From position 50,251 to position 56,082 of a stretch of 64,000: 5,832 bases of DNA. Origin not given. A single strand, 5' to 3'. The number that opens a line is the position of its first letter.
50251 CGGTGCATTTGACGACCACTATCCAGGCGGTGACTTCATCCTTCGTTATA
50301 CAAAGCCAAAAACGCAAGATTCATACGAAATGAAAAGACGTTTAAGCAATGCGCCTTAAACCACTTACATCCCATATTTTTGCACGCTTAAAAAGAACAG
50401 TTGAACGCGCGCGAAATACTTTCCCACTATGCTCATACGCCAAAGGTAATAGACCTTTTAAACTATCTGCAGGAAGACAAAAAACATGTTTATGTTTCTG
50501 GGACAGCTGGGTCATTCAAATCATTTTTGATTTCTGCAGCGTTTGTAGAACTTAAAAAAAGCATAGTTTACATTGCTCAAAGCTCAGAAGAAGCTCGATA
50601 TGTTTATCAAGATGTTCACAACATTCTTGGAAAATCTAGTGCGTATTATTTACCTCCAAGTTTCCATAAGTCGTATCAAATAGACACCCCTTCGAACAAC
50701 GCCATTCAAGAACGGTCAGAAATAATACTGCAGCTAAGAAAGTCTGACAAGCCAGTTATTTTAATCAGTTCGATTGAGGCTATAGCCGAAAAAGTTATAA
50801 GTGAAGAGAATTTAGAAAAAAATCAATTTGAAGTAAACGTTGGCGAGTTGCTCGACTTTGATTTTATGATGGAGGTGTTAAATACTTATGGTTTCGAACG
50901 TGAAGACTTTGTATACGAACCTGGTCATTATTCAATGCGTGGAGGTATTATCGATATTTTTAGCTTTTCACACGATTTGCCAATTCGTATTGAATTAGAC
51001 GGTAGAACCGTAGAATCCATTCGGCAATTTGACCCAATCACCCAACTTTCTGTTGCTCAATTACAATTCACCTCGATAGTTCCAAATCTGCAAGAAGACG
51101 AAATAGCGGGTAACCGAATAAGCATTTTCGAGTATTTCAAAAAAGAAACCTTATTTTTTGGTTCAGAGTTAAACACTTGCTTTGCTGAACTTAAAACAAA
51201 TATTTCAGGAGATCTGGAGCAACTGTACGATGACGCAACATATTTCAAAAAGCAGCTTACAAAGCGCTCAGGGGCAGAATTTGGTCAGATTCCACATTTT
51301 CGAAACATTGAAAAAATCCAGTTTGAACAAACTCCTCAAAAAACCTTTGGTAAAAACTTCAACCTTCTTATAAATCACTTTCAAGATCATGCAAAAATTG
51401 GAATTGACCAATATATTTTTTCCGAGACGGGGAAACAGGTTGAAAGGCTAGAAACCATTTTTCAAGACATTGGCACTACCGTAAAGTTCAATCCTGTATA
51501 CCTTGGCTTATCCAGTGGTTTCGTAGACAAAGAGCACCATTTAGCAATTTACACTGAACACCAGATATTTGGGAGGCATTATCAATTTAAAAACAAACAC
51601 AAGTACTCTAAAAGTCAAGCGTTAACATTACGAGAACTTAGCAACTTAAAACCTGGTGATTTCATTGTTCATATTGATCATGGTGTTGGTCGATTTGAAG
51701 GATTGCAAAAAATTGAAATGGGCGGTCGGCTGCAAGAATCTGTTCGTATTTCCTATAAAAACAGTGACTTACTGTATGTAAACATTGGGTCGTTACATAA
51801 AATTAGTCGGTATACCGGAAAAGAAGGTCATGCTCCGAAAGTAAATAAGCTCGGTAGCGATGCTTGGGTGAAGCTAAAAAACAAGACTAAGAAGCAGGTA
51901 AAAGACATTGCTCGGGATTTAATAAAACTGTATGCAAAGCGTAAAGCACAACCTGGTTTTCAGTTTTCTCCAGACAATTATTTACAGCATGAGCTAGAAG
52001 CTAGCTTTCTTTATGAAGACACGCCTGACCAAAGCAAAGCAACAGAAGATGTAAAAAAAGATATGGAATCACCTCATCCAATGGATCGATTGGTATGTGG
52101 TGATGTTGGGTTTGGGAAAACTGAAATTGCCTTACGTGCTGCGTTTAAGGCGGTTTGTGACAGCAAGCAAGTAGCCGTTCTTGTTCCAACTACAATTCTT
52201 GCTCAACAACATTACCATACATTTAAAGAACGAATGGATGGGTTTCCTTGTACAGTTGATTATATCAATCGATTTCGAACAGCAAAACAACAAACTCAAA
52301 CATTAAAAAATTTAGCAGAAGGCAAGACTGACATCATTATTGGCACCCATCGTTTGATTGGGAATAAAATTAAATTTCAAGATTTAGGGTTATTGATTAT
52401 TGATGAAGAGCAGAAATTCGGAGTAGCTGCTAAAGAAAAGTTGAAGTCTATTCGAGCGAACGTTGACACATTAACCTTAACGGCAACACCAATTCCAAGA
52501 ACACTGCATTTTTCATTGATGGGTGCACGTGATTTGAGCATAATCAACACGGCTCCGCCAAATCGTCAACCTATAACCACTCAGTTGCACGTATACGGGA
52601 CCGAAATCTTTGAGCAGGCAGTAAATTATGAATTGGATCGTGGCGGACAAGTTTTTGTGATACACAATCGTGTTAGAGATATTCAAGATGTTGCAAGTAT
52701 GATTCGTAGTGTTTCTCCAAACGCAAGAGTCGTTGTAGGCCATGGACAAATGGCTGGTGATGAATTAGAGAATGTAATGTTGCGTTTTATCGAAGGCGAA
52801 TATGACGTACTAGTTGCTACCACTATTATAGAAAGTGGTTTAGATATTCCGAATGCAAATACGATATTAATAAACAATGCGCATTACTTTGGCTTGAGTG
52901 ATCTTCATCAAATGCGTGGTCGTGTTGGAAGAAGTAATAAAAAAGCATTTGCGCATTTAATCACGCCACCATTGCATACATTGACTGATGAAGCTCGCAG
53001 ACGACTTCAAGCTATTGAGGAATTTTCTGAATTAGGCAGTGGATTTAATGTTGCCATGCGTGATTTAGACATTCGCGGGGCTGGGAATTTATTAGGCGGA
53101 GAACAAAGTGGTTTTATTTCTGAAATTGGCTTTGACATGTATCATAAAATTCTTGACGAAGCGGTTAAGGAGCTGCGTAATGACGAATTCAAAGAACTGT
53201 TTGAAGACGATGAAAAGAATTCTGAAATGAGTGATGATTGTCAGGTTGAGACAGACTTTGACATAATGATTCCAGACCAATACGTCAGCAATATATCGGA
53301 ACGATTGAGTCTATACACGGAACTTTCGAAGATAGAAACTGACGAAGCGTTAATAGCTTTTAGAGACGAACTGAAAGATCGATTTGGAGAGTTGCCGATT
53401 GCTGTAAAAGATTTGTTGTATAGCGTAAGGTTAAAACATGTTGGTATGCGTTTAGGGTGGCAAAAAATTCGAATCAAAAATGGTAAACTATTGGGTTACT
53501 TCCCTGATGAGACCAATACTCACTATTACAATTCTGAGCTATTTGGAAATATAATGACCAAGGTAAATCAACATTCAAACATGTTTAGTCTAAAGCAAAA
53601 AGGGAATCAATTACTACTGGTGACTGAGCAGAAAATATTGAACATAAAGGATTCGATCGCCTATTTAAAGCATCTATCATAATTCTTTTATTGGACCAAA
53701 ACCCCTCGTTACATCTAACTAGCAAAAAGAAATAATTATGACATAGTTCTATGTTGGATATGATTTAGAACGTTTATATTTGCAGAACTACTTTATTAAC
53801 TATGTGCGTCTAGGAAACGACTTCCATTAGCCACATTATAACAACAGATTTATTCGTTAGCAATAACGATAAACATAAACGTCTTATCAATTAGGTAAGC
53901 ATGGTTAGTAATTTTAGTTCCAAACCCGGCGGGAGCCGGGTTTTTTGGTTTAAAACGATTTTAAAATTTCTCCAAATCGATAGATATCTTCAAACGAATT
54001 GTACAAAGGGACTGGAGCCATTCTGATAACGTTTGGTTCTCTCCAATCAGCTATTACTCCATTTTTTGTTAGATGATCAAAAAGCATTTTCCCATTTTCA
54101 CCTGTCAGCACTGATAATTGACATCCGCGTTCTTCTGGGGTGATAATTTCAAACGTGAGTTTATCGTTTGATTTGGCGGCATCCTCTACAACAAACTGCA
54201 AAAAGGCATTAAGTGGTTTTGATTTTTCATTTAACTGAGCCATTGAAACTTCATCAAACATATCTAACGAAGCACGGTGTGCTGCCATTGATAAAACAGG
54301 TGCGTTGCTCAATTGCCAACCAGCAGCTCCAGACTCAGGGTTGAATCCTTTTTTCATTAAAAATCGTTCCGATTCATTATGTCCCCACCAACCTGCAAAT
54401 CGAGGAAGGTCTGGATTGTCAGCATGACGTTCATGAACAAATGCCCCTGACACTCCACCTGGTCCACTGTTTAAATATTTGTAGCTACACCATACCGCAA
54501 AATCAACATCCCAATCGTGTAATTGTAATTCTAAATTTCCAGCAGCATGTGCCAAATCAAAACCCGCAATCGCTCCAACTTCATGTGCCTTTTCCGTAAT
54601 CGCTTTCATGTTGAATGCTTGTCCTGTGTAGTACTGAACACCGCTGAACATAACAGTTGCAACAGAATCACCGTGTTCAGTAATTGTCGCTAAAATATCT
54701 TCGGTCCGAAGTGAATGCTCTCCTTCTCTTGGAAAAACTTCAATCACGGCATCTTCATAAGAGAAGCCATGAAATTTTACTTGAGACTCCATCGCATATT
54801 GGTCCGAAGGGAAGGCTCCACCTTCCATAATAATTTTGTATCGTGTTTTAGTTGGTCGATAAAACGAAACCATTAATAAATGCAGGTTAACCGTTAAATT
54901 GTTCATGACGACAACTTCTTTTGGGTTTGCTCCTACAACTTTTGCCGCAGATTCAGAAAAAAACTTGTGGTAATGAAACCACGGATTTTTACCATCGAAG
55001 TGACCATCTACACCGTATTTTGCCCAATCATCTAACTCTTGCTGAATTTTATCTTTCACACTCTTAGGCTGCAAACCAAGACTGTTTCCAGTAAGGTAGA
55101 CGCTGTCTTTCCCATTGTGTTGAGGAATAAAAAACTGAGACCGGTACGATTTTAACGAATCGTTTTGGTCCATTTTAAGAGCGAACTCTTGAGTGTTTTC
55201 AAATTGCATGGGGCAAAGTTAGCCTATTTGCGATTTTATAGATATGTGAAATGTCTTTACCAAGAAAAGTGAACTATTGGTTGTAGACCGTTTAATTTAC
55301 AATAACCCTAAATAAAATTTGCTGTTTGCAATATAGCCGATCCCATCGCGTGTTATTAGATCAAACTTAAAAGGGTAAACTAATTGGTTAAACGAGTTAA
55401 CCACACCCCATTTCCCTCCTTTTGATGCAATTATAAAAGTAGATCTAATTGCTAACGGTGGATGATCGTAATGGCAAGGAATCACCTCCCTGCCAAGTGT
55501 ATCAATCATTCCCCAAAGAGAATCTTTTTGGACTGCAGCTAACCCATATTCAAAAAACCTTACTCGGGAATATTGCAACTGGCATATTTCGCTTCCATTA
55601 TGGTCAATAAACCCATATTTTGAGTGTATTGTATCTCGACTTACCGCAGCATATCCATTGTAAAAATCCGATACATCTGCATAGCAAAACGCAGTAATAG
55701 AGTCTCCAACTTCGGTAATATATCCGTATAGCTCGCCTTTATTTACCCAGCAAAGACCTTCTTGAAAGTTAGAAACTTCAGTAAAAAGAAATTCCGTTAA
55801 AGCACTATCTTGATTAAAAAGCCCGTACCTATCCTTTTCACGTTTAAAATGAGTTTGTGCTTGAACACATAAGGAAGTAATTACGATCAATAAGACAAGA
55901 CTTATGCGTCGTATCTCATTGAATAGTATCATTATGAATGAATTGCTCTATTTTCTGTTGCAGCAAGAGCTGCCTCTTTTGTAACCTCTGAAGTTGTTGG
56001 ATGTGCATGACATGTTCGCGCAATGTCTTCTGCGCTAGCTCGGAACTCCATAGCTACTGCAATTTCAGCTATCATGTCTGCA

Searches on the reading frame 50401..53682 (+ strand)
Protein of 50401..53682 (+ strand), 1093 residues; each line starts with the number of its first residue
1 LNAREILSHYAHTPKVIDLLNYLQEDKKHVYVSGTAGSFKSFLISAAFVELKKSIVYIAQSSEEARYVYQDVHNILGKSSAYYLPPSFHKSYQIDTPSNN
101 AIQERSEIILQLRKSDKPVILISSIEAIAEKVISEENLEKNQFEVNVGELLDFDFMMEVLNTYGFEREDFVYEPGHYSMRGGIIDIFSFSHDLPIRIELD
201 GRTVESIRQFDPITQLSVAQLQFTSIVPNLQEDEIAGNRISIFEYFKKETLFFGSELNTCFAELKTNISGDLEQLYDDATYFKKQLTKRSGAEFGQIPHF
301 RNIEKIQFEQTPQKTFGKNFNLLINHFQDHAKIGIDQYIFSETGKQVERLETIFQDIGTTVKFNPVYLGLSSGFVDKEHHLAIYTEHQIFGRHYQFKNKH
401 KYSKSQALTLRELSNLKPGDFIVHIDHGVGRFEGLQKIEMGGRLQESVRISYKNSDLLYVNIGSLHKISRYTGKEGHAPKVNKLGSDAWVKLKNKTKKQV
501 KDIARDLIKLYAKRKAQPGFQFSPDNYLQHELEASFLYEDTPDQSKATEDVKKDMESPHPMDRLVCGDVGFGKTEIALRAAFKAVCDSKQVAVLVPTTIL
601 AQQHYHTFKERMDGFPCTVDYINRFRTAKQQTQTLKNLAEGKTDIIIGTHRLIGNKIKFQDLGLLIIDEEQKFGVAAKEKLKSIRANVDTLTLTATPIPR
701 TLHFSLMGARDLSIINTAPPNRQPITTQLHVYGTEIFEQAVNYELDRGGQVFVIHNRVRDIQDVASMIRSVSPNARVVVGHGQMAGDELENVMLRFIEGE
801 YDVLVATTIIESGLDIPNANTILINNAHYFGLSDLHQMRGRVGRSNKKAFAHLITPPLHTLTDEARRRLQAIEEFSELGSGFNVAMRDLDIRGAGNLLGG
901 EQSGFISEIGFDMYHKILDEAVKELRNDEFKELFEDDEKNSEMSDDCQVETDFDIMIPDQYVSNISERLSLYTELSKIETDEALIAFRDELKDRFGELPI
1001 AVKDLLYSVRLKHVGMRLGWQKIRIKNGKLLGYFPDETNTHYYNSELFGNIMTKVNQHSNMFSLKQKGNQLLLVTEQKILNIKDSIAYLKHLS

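Call 28: search_protein_families(library=pfam, proteins=[window:50401-53682:+], max_evalue=0.00001)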
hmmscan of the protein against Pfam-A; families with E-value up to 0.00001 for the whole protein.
window:50401-53682:+ (1093 aa): 7 families
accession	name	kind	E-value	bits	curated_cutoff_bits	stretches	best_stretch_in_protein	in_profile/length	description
PF00270.35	DEAD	-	3.9e-25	88.9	26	1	541-701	1-163/167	DEAD/DEAH box helicase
PF03461.20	TRCF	-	4.6e-24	85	25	1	952-1043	2-93/95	TRCF domain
PF00271.37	Helicase_C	-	1.2e-21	77.4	23.5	1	744-845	11-109/110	Helicase conserved C-terminal domain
PF17757.6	UvrB_inter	-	7.1e-19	68.2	22.9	1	144-229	2-88/91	UvrB interaction domain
PF02559.22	CarD_TRCF_RID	-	1.4e-16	60.7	23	1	416-471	1-56/57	CarD-like/TRCF RID domain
PF04851.21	ResIII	-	4.2e-08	33.7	22.5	1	541-697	5-162/164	Type III restriction enzyme, res subunit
PF22590.2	Cas3-like_C_2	-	1.6e-06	28.8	27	0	748-846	2-105/106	CRISPR-associated nuclease/helicase Cas3, C-terminal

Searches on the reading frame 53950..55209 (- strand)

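Call 28: search_protein_families(library=pfam, proteins=[window:53950-55209:-], max_evalue=0.00001)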
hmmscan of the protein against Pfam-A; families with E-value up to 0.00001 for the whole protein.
window:53950-55209:- (419 aa): 2 families
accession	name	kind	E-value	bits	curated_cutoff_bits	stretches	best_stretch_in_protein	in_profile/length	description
PF22580.2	KYNU_C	-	1.9e-20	73.1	27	1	327-416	2-90/90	Kynureninase C-terminal domain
PF00266.25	Aminotran_5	-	1.1e-13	51.4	21.5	1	37-334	1-284/371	Aminotransferase class-V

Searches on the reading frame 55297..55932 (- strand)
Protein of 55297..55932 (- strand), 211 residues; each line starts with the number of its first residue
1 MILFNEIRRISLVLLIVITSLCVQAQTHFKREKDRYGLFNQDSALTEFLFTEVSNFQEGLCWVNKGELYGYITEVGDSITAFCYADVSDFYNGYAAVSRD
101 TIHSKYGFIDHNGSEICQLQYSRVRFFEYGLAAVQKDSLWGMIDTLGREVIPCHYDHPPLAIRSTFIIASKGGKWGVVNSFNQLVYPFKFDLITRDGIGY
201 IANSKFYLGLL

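Call 28: search_protein_families(library=pfam, proteins=[window:55297-55932:-], max_evalue=0.00001)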
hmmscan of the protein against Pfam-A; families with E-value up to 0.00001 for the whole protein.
window:55297-55932:- (211 aa): 1 family
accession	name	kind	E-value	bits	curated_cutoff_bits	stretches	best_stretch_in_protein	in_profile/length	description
PF14903.11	WG_beta_rep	-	1e-29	102.7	25.6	1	106-140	1-35/35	WG containing repeat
